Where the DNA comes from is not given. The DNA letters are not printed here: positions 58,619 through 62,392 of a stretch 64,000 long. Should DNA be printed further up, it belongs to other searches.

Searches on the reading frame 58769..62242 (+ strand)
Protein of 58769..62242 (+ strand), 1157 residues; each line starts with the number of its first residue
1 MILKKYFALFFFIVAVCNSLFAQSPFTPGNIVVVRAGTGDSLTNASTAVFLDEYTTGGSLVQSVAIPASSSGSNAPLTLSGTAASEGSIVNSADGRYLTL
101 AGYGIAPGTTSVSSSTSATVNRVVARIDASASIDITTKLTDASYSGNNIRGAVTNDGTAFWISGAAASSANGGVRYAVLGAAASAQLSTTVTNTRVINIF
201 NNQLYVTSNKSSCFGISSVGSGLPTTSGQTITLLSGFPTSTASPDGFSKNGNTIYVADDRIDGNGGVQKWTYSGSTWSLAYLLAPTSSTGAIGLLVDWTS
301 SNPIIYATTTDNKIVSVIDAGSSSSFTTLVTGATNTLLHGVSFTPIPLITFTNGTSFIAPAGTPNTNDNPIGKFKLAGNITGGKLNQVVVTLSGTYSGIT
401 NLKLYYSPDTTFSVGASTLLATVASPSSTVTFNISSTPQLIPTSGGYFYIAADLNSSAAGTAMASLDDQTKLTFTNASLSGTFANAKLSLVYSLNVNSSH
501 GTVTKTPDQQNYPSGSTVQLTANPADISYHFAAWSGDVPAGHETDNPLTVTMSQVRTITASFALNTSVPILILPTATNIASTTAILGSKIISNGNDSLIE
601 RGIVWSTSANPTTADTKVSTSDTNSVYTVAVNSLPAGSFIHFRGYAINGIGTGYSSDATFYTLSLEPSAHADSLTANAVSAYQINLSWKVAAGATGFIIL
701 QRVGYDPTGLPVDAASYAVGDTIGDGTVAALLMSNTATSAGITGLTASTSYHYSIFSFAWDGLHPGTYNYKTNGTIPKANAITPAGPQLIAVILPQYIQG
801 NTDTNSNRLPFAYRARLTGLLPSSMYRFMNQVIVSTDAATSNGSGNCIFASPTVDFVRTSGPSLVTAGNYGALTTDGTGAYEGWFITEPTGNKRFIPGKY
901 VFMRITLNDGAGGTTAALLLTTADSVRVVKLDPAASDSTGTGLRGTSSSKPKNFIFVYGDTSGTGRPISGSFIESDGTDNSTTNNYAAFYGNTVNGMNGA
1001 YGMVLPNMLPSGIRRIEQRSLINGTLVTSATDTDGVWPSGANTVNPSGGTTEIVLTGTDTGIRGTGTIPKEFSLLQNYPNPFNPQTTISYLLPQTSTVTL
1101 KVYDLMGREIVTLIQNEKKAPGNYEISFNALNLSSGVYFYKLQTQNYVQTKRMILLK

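Call 68: search_protein_families(library=pfam, proteins=[window:58769-62242:+], max_evalue=0.0001)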
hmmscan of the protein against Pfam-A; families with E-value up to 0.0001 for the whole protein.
window:58769-62242:+ (1157 aa): 2 families
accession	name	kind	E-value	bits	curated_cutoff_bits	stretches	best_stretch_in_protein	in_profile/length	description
PF18962.6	Por_Secre_tail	-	1.3e-11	45.1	27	1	1078-1154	2-74/75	Secretion system C-terminal sorting domain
PF18998.6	Flg_new_2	-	1.4e-11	44.6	23.6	1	492-565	1-72/73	Divergent InlB B-repeat domain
